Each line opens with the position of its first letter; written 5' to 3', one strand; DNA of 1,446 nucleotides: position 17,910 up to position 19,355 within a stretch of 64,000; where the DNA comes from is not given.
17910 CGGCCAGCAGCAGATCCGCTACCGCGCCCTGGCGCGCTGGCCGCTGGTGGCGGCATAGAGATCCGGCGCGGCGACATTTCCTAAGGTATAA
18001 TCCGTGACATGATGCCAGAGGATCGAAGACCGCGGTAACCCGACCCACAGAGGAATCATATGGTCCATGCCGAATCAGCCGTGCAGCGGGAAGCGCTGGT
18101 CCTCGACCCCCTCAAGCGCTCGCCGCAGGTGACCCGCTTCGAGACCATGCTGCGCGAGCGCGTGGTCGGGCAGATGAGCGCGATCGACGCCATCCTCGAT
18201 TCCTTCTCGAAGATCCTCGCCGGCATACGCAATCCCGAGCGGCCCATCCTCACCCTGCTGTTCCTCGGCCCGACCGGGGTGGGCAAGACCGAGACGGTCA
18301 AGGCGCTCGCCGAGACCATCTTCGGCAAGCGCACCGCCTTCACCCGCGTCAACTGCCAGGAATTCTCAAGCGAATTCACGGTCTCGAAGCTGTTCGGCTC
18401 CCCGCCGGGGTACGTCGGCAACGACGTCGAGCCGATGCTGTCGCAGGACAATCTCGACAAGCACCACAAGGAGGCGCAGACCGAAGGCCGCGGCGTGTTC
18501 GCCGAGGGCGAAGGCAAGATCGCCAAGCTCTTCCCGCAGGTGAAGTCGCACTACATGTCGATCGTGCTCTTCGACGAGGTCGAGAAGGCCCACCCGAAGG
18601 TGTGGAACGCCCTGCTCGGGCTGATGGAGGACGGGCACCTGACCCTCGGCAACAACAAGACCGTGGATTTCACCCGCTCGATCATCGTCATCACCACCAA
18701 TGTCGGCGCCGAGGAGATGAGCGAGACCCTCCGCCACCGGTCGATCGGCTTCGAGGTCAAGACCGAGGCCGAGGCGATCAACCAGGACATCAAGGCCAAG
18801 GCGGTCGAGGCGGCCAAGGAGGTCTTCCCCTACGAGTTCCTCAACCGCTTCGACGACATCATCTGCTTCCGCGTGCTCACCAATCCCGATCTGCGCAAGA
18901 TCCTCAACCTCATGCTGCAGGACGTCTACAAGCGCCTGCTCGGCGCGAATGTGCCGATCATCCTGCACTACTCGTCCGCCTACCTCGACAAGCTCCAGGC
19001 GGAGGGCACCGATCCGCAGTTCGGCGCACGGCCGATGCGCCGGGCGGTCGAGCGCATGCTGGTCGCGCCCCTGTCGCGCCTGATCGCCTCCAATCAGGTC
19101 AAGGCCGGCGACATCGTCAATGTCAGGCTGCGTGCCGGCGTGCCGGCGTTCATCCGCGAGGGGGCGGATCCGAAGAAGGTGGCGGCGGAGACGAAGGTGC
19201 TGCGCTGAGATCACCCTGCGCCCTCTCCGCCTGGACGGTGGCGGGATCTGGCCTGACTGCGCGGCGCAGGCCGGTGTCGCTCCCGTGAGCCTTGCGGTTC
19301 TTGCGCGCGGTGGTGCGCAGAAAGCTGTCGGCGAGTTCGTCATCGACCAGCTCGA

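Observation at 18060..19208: D2-only Clp ATPase retaining the GYVG pore loop and an IGF ClpP-docking motif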

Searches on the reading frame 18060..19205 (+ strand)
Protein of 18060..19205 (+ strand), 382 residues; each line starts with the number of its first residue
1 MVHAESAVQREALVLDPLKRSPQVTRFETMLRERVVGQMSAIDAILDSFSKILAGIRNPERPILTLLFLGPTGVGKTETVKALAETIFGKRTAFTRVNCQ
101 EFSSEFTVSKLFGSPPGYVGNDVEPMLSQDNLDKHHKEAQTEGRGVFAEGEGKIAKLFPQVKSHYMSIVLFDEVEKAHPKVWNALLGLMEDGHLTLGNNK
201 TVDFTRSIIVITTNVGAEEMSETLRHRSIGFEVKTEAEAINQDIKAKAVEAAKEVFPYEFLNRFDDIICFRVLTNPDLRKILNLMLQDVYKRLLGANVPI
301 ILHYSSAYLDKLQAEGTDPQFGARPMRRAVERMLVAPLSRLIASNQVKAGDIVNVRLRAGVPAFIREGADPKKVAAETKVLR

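Call 3: search_protein_families(library=pfam, proteins=[window:18060-19205:+], max_evalue=0.01)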
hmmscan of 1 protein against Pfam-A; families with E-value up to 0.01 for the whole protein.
window:18060-19205:+ (382 aa): 10 families
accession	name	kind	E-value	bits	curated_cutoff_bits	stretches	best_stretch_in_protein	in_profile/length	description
PF07724.20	AAA_2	-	8.7e-40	136.9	27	2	155-267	65-166/166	AAA domain (Cdc48 subfamily)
PF10431.15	ClpB_D2-small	-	8.5e-18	64.6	21.9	1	273-355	1-81/81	C-terminal, D2-small domain, of ClpB protein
PF00004.35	AAA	-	3.2e-12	47.5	21.2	1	66-227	1-122/131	ATPase family associated with various cellular activities (AAA)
PF07728.20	AAA_5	-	7.1e-10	39.5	22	1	167-227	68-138/139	AAA domain (dynein-related subfamily)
PF00158.32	Sigma54_activat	-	2.7e-09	37.4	20.2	1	56-117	15-76/168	Sigma-54 interaction domain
PF07726.17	AAA_3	-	5.4e-07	30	27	1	165-217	62-113/131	ATPase family associated with various cellular activities (AAA)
PF13191.12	AAA_16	-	0.00014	22.9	32.6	1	62-189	24-156/167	AAA ATPase domain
PF12774.13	AAA_6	-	0.00086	18.8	25.2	1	69-112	38-78/327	Hydrolytic ATP binding site of dynein motor region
PF13401.12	AAA_22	-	0.0027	18.4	27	0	67-190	9-109/130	AAA domain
PF20030.5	bpMoxR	-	0.0079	15.7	27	0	66-94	34-62/205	MoxR domain in the MoxR-vWA-beta-propeller ternary systems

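Call 4: search_protein_families(library=ncbifam, proteins=[window:18060-19205:+], max_evalue=0.01)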
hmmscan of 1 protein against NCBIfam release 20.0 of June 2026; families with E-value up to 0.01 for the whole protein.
window:18060-19205:+ (382 aa): 24 families
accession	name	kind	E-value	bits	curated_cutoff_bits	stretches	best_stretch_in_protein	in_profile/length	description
TIGR03346.1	chaperone_ClpB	equivalog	2.7e-76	257.6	1232.1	2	157-359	659-847/853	ATP-dependent chaperone ClpB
NF033606.1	heat_AAA_ClpK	exception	2.2e-60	204.5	1900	2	156-372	706-913/949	heat shock survival AAA family ATPase ClpK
NF008118.0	PRK10865.1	equivalog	2.5e-59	201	1417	2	160-357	665-848/857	ATP-dependent chaperone ClpB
TIGR02639.1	ClpA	equivalog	1.7e-58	198.5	993.15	2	159-356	550-733/734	ATP-dependent Clp protease ATP-binding subunit ClpA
NF033607.0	disagg_AAA_ClpG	exception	1.3e-55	188.8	1900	2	156-376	685-895/932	AAA family protein disaggregase ClpG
TIGR03345.1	VI_ClpV1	equivalog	7.6e-53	180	884.95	2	22-120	555-653/852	type VI secretion system ATPase TssH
NF008263.0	PRK11034.1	equivalog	6.7e-45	153.2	1350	2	161-359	553-737/758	ATP-dependent Clp protease ATP-binding subunit ClpA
NF047784.1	MadB_ATPase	equivalog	2.2e-09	37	475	1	128-251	101-225/298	MadB family AAA-type ATPase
NF003745.1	PRK05342.1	equivalog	5.5e-07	28.8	359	1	66-348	112-390/418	ATP-dependent Clp protease ATP-binding subunit ClpX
TIGR01817.1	nifA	equivalog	5.2e-05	22.2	528.85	1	10-114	166-270/534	nif-specific transcriptional activator NifA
NF038308.1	RNA_repair_RtcR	equivalog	0.00013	21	650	1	24-114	164-258/530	RNA repair transcriptional activator RtcR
NF009067.0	PRK12402.1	equivalog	0.00025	20.1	317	1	63-102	36-77/340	replication factor C small subunit 2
NF001679.0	PRK00440.1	equivalog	0.00034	19.8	303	1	64-91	40-67/322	replication factor C small subunit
TIGR00382.1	clpX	equivalog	0.00046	19.3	370.75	1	66-336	120-384/414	ATP-dependent protease ATP-binding subunit ClpX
TIGR02928.1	TIGR02928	subfamily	0.00052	19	181.3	1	43-108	21-91/366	orc1/cdc6 family replication initiation protein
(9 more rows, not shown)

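Call 5: search_solved_structures(query=window:18060-19205:+, show_alignments=2)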
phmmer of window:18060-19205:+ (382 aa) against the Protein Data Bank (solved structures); distinct sequences matched with E-value up to 0.001: 49.
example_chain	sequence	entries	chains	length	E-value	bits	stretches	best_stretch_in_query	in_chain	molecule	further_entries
6em8_A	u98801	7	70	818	3.7e-65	223.9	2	158-349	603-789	ATP-dependent Clp protease ATP-binding subunit ClpC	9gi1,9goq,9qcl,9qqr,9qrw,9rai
6em9_A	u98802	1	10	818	3.7e-65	223.9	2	158-349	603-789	ATP-dependent Clp protease ATP-binding subunit ClpC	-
8xon_S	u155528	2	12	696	8.9e-63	216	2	157-355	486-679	NDP-hexose 4-ketoreductase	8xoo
4lj4_A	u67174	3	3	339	5.9e-61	210.1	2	159-357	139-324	Chaperone protein ClpB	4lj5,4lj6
3j3t_A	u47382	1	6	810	9e-61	209.5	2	157-350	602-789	Negative regulator of genetic competence ClpC/MecB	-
4lj8_A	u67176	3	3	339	2.1e-60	208.3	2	159-357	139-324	Chaperone protein ClpB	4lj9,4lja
4lj7_A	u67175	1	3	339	2.1e-60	208.3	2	159-357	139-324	Chaperone protein ClpB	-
4fct_A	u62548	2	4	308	4e-60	207.3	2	159-357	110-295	Chaperone protein ClpB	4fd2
3j3s_A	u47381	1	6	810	5.9e-60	206.8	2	157-350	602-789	Negative regulator of genetic competence ClpC/MecB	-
1qvr_A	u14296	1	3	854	6e-60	206.8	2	159-357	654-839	ClpB protein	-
3j3r_A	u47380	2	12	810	6e-60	206.8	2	157-350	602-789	Negative regulator of genetic competence ClpC/MecB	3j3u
7abr_A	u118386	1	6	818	6.1e-60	206.7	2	157-350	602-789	Negative regulator of genetic competence ClpC/MecB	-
4fcv_A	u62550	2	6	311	6.9e-60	206.6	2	158-357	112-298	Chaperone protein ClpB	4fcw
8a8u_A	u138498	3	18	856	1e-58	202.7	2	157-355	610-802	ATP-dependent Clp protease ATP-binding subunit ClpC1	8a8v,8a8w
9if4_A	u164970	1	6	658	1.1e-58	202.6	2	157-356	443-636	ATP-dependent Clp protease ATP-binding subunit ClpC1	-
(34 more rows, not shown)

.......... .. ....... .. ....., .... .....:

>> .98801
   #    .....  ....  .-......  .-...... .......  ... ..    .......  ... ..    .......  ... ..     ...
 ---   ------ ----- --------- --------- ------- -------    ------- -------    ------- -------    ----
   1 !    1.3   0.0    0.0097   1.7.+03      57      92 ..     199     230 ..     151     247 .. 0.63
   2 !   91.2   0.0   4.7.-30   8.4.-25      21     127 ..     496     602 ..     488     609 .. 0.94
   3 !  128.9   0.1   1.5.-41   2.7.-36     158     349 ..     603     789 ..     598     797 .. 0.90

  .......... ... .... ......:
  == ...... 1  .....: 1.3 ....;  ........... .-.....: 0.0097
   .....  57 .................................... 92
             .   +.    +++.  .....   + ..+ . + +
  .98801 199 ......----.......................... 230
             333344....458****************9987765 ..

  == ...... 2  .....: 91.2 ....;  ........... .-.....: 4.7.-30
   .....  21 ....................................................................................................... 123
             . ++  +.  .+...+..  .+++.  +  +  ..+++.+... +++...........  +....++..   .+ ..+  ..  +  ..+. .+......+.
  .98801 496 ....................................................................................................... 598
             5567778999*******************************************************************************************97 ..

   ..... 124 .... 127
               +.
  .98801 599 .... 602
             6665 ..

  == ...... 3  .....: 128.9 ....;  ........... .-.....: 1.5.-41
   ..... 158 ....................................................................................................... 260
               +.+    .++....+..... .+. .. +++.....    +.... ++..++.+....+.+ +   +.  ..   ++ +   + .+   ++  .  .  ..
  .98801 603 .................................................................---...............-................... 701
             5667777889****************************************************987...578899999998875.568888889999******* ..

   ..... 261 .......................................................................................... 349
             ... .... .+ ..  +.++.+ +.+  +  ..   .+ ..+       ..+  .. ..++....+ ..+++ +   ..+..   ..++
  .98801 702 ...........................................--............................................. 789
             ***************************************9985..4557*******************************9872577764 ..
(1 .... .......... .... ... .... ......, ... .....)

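Call 6: find_homologous_proteins(query=window:18060-19205:+, max_evalue=1e-10)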
Query window:18060-19205:+ (382 aa): 7986 proteins with E <= 1e-10 among 8000 candidates; the best 120 are listed.
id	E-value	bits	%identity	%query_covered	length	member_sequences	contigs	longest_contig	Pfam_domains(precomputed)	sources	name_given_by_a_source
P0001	8.8e-248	839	100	100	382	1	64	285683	PF00158.33,PF07724.21,PF07726.18,PF00004.36,PF07728.21,PF10431.16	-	-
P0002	8.6e-247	836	100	100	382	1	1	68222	PF00158.33,PF07724.21,PF07726.18,PF00004.36,PF07728.21,PF10431.16,PF13191.13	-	-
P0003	1.5e-246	835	100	100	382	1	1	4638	PF00158.33,PF07724.21,PF07726.18,PF00004.36,PF07728.21,PF10431.16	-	-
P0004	5.8e-246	833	99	100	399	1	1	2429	PF00158.33,PF07724.21,PF07726.18,PF00004.36,PF07728.21,PF10431.16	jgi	jgi:ATP-dependent Clp protease ATP-binding subunit ClpA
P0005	5.8e-246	833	99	100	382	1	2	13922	PF00158.33,PF07724.21,PF07726.18,PF00004.36,PF07728.21,PF10431.16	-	-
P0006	1.8e-245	832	99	100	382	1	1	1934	PF00158.33,PF07724.21,PF07726.18,PF00004.36,PF07728.21,PF10431.16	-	-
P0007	3.0e-243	825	100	98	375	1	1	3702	PF00158.33,PF07724.21,PF07726.18,PF00004.36,PF07728.21,PF10431.16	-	-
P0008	4.0e-242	821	98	100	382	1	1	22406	PF00158.33,PF07724.21,PF07726.18,PF00004.36,PF07728.21,PF10431.16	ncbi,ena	-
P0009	1.2e-241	819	97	100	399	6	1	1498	PF00158.33,PF07724.21,PF07726.18,PF00004.36,PF07728.21,PF10431.16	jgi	-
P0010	1.6e-235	799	95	100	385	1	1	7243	PF00158.33,PF07724.21,PF07726.18,PF00004.36,PF07728.21,PF10431.16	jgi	jgi:ATP-dependent Clp protease ATP-binding subunit ClpA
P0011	4.5e-234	794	94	100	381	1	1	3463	PF00158.33,PF07724.21,PF07726.18,PF00004.36,PF07728.21,PF10431.16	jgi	jgi:ATP-dependent Clp protease ATP-binding subunit ClpA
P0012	4.2e-231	785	93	100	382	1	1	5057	PF00158.33,PF07724.21,PF07726.18,PF00004.36,PF07728.21,PF10431.16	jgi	jgi:ATP-dependent Clp protease ATP-binding subunit ClpA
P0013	9.9e-224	760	90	100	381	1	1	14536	PF00158.33,PF07724.21,PF07726.18,PF00004.36,PF07728.21,PF10431.16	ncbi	-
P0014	1.2e-223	760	91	100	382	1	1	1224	PF00158.33,PF07724.21,PF07726.18,PF00004.36,PF07728.21,PF10431.16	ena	-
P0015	1.9e-223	759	91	100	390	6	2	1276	PF00158.33,PF07724.21,PF07726.18,PF00004.36,PF07728.21,PF10431.16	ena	-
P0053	8.3e-203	691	84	95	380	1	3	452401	PF00158.33,PF07724.21,PF07726.18,PF00004.36,PF07728.21,PF10431.16,PF13191.13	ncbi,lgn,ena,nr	ncbi:hypothetical protein LBMAG53_08930 [Planctomycetota bacterium]|nr:hypothetical protein LBMAG53_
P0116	8.3e-124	432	55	90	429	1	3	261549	PF00158.33,PF07724.21,PF07728.21,PF10431.16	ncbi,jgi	jgi:ATP-dependent Clp protease ATP-binding subunit ClpC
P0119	1.9e-122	427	54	95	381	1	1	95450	PF07724.21,PF00004.36,PF07728.21,PF10431.16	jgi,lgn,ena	-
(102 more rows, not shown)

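Call 15: search_protein_representatives(protein=window:18060-19205:+)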
Query: 382 residues. Proteins with E-value up to 0.001 (for the whole library): 32508; up to 1e-10: 20378; up to 1e-30: 7590. The best 150 are listed.
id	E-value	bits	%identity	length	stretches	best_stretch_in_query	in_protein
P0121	2.4e-103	362.7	46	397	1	12-370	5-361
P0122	8.6e-103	360.9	47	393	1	14-374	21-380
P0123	1.8e-101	356.5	47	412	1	11-368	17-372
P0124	4.1e-99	348.8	46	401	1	21-373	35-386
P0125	5.3e-95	335.2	48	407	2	148-368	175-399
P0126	7.3e-91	321.6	42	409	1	16-358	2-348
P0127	5.6e-90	318.7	45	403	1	27-375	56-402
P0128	7.5e-90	318.3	31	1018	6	25-126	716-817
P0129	8.8e-90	318.1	50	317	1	13-305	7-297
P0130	8.6e-88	311.5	44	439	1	24-357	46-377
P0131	2.6e-87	310.0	42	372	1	10-358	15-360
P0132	7.5e-87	308.4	31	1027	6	27-122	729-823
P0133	2.0e-84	300.4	43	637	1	8-355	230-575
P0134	2.1e-84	300.4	34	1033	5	23-122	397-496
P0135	5.9e-83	295.6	46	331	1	53-369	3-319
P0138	7.8e-81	288.6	42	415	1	24-374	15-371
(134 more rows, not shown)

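Call 19: search_protein_families(library=padloc, proteins=[window:18060-19205:+], max_evalue=0.001)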
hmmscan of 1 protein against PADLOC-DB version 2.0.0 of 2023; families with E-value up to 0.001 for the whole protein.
window:18060-19205:+ (382 aa): 7 families
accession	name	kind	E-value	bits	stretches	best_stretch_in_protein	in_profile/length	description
PDLC04606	PDC-M37B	-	1.1e-29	101.8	2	23-122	134-232/390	-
PDLC04605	PDC-M37B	-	6e-26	89.6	2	24-122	265-362/518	-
PDLC03838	DolB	-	8.4e-23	79.2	2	22-91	128-196/375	-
PDLC01994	RtcR_PspF1--CARF_AAA_HTH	-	2.9e-05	21.3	1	66-114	184-230/468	-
PDLC01995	RtcR_PspF2--CARF_AAA_HTH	-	8e-05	19.9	1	64-114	191-241/481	-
PDLC04140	mad8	-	0.00025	18.7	1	66-99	30-62/314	mads_8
PDLC01993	RtcR--CARF_AAA_HTH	-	0.00061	16.3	1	30-119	177-263/523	-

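Call 21: find_encoding_contigs(protein=P0053, flank=6000, max_places=2)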
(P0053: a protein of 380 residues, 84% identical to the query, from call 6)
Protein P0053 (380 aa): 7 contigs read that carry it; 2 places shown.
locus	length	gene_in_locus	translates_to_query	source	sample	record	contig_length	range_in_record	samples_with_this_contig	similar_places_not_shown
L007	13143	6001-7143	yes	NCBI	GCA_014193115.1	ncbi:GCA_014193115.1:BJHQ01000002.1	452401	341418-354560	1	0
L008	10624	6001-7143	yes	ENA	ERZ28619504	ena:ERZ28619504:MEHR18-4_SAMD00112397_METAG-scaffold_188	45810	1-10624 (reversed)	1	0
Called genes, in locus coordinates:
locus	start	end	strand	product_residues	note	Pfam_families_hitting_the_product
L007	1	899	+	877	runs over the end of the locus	PF07694:5TM-5TMR_LYT, PF08447:PAS_3, PF00512:HisKA, PF02518:HATPase_c, PF00072:Response_reg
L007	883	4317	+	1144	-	PF17757:UvrB_inter, PF02559:CarD_TRCF_RID, PF00270:DEAD, PF04851:ResIII, PF00271:Helicase_C, PF03461:TRCF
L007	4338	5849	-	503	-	-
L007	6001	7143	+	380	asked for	PF00158:Sigma54_activat (weak), PF13191:AAA_16 (weak), PF00004:AAA, PF07724:AAA_2, PF07726:AAA_3 (faint), PF07728:AAA_5 (faint), PF07724:AAA_2, PF10431:ClpB_D2-small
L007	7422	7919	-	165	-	PF02561:FliS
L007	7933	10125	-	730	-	PF02465:FliD_N, PF07195:FliD_C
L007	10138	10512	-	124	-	PF03646:FlaG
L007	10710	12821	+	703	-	PF00669:Flagellin_N, PF00700:Flagellin_C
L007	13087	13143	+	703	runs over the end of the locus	PF00669:Flagellin_N, PF00700:Flagellin_C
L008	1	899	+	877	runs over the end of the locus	PF07694:5TM-5TMR_LYT, PF08447:PAS_3, PF00512:HisKA, PF02518:HATPase_c, PF00072:Response_reg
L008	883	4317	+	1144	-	PF17757:UvrB_inter, PF02559:CarD_TRCF_RID, PF00270:DEAD, PF04851:ResIII, PF00271:Helicase_C, PF03461:TRCF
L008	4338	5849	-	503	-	-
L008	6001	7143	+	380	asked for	PF00158:Sigma54_activat (weak), PF13191:AAA_16 (weak), PF00004:AAA, PF07724:AAA_2, PF07726:AAA_3 (faint), PF07728:AAA_5 (faint), PF07724:AAA_2, PF10431:ClpB_D2-small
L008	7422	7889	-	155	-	PF02561:FliS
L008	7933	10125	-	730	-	PF02465:FliD_N, PF07195:FliD_C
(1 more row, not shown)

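Call 22: find_encoding_contigs(protein=P0116, flank=6000, max_places=2)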
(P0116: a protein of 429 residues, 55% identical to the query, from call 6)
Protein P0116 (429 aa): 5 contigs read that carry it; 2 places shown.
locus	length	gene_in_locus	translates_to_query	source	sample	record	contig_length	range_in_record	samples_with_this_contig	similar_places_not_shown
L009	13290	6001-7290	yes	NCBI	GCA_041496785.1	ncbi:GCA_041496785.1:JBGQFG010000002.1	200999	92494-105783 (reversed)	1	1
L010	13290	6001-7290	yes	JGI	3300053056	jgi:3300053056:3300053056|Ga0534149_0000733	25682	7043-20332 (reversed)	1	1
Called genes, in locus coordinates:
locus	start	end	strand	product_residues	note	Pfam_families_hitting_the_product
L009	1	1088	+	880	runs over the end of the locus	PF12836:HHH_3 (weak)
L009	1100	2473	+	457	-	PF03349:Toluene_X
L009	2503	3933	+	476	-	PF00753:Lactamase_B (weak)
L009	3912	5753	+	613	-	PF00149:Metallophos (weak), PF02872:5_nucleotid_C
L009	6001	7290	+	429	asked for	PF00158:Sigma54_activat (faint), PF07724:AAA_2, PF07728:AAA_5 (faint), PF07724:AAA_2, PF10431:ClpB_D2-small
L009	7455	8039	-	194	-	PF04519:Bactofilin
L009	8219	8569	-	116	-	PF02591:Zn_ribbon_9 (weak)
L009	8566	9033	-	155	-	PF00359:PTS_EIIA_2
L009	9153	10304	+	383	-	PF03193:RsgA_GTPase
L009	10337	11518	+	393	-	PF01075:Glyco_transf_9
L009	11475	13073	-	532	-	-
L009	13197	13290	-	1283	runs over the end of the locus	PF12895:ANAPC3 (faint), PF13181:TPR_8 (faint), PF13432:TPR_16 (faint), PF14561:TPR_20 (faint), PF25058:ARM_TT21 (faint), PF25064:ARM_TT21_5th (faint), PF13431:TPR_17 (faint), PF14559:TPR_19 (weak)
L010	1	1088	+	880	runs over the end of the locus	PF12836:HHH_3 (weak)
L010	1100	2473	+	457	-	PF03349:Toluene_X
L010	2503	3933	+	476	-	PF00753:Lactamase_B (weak)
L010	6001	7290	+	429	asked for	PF00158:Sigma54_activat (faint), PF07724:AAA_2, PF07728:AAA_5 (faint), PF07724:AAA_2, PF10431:ClpB_D2-small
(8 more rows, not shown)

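Call 23: find_encoding_contigs(protein=P0119, flank=6000, max_places=2)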
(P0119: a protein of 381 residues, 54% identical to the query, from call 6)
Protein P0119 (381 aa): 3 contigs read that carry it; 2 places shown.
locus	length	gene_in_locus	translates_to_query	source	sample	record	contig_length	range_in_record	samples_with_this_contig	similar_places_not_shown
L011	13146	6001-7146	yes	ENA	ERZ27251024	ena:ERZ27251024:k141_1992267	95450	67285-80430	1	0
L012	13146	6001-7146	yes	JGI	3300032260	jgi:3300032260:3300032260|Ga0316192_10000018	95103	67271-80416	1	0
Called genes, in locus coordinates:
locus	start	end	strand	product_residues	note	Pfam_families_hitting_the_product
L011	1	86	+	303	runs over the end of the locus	PF01149:Fapy_DNA_glyco, PF06831:H2TH, PF06827:zf-FPG_IleRS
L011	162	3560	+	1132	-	PF00289:Biotin_carb_N, PF02222:ATP-grasp (weak), PF02786:CPSase_L_D2, PF07478:Dala_Dala_lig_C (weak), PF02785:Biotin_carb_C, PF00682:HMGL-like, PF02436:PYC_OADA, PF00364:Biotin_lipoyl, +1 more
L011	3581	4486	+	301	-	PF01223:Endonuclease_NS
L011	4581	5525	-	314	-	PF13369:Transglut_core2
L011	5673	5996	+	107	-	PF00085:Thioredoxin, PF13098:Thioredoxin_2, PF13905:Thioredoxin_8 (faint)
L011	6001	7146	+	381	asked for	PF00004:AAA (weak), PF07724:AAA_2, PF07728:AAA_5 (faint), PF07724:AAA_2, PF10431:ClpB_D2-small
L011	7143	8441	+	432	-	PF13167:GTP-bdg_N, PF16360:GTP-bdg_M, PF01926:MMR_HSR1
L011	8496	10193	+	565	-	PF05157:MshEN, PF00437:T2SSE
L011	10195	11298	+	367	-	PF00437:T2SSE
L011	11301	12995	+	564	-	PF05157:MshEN, PF00437:T2SSE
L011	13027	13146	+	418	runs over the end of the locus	PF28597:T2SSF_N, PF00482:T2SSF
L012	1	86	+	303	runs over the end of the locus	PF01149:Fapy_DNA_glyco, PF06831:H2TH, PF06827:zf-FPG_IleRS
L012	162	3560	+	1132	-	PF00289:Biotin_carb_N, PF02222:ATP-grasp (weak), PF02786:CPSase_L_D2, PF07478:Dala_Dala_lig_C (weak), PF02785:Biotin_carb_C, PF00682:HMGL-like, PF02436:PYC_OADA, PF00364:Biotin_lipoyl, +1 more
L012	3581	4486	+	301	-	PF01223:Endonuclease_NS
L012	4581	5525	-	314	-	PF13369:Transglut_core2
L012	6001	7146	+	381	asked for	PF00004:AAA (weak), PF07724:AAA_2, PF07728:AAA_5 (faint), PF07724:AAA_2, PF10431:ClpB_D2-small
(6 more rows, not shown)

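Call 34: predict_structure(alignment_id=A1)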
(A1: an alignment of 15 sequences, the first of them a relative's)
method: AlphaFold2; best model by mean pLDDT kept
length: 382 residues; sequences in the alignment: 15
mean_pLDDT: 78.8   pTM: 0.74
mean pLDDT of the five models: 78.8, 76.5, 74.3, 73.6, 70.4
residues with pLDDT >= 90: 108; 70-90: 189; 50-70: 46; < 50: 39
segments of 3 or more residues with pLDDT < 50: 1-9, 154-156, 222-235, 372-382
pLDDT, mean of each block of 10 residues (from residue 1): 41 87 87 81 88 86 85 79 90 92 84 79 86 89 74 50 78 88 81 85 90 71 41 52 71 75 69 82 93 89 94 84 82 94 91 92 82 43 37
secondary structure, 60 per line:
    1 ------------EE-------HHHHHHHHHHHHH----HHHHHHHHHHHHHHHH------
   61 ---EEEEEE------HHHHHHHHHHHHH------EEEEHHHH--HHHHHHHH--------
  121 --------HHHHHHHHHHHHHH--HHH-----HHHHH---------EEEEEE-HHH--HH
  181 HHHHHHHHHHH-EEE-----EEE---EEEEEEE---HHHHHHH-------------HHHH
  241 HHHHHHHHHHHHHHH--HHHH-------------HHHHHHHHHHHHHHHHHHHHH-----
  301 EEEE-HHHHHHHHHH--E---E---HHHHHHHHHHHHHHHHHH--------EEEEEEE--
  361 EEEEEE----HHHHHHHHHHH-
elements in order: H22-34 H39-54 E64-69 H76-88 E95-98 H99-102 H105-112 H129-142 H153-157 E167-172 H179-191 E193-195 E201-203 E207-213 H217-223 H237-255 H258-261 H275-295 E301-304 H306-315 H326-343 E352-358 E361-366 H371-381

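Call 36: find_related_loci(query=A1, collection=genome_contigs, flank=5000)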
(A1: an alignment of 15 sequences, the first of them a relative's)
Query A1 (382 aa) in genome_contigs; peptide patterns used: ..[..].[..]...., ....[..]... (x = any residue, [..] = any of these).
600 stretches matched a pattern (row limit reached: there are more); 599 encode a relative of the query (tblastn E <= 1e-3); the best 80 are kept; 80 distinct loci.
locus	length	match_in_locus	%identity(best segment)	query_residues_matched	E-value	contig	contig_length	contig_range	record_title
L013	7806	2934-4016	48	11-370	1e-115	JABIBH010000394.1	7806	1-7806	MAG: bacterium isolate SI048_bin22 k141_1758687, whole genome shotgun sequence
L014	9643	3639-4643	41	14-367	9e-81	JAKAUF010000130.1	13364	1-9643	MAG: Acidobacteria bacterium isolate YP3.bin22 NODE_5760_length_13364_cov_4.08129, whole genome shotgun sequence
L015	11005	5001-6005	40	1-353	2e-80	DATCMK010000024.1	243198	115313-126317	MAG TPA_asm: Pyrinomonadaceae bacterium isolate SMAG_U7147 k141_1966, whole genome shotgun sequence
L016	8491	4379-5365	41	11-357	2e-78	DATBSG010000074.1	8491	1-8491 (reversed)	MAG TPA_asm: Pyrinomonadaceae bacterium isolate SMAG_U4151 k141_303182, whole genome shotgun sequence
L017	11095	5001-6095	39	2-376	1e-75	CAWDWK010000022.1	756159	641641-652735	MAG: uncultured Solibacteraceae bacterium isolate MFD05521.bin.2.66 genome assembly, contig: contig_24331, whole genome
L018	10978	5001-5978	40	12-357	3e-75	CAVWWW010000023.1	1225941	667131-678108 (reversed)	MAG: uncultured Acidobacteriaceae bacterium isolate MFD03399.bin.1.134 genome assembly, contig: contig_5129, whole genom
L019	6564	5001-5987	40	14-355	8e-75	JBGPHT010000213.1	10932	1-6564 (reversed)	MAG: Bryobacteraceae bacterium isolate OBJ_0618_7090110_351 k141_7019092_length_10932_cov_19.9658, whole genome shotgun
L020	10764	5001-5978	40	12-357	1e-74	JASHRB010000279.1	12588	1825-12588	MAG: Candidatus Sulfotelmatobacter sp. isolate JOPF090 JOPF_A04C_contig_146359, whole genome shotgun sequence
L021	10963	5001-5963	40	31-368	5e-74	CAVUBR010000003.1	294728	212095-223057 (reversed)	MAG: Terriglobia bacterium isolate MFD05705.bin.1.162 genome assembly, contig: contig_19268, whole genome shotgun sequen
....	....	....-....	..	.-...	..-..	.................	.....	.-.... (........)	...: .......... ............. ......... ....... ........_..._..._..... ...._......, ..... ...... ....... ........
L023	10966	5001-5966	38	13-355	3e-72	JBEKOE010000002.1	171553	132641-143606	MAG: Candidatus Acidiferrum sp. isolate SPRUCE 433 SPRUCE_433_2, whole genome shotgun sequence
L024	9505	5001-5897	39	21-353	3e-72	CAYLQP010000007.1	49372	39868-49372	MAG TPA_asm: uncultured Candidatus Saccharibacteria bacterium isolate SRP286056_co1_749 genome assembly, contig: NODE_69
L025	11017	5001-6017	39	14-369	1e-71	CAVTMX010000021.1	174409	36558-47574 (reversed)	MAG: uncultured Acidobacteriaceae bacterium isolate MFD02248.bin.2.133 genome assembly, contig: contig_55500, whole geno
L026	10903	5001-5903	39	27-360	8e-71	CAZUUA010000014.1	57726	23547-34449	MAG TPA_asm: uncultured Ruminococcus sp. isolate SRP350583_co1_434 genome assembly, contig: NODE_730_length_57726_cov_72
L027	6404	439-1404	37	15-358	2e-70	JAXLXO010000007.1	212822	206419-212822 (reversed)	MAG: Candidatus Binatia bacterium isolate STL-DESB3 C3.115.fa-7, whole genome shotgun sequence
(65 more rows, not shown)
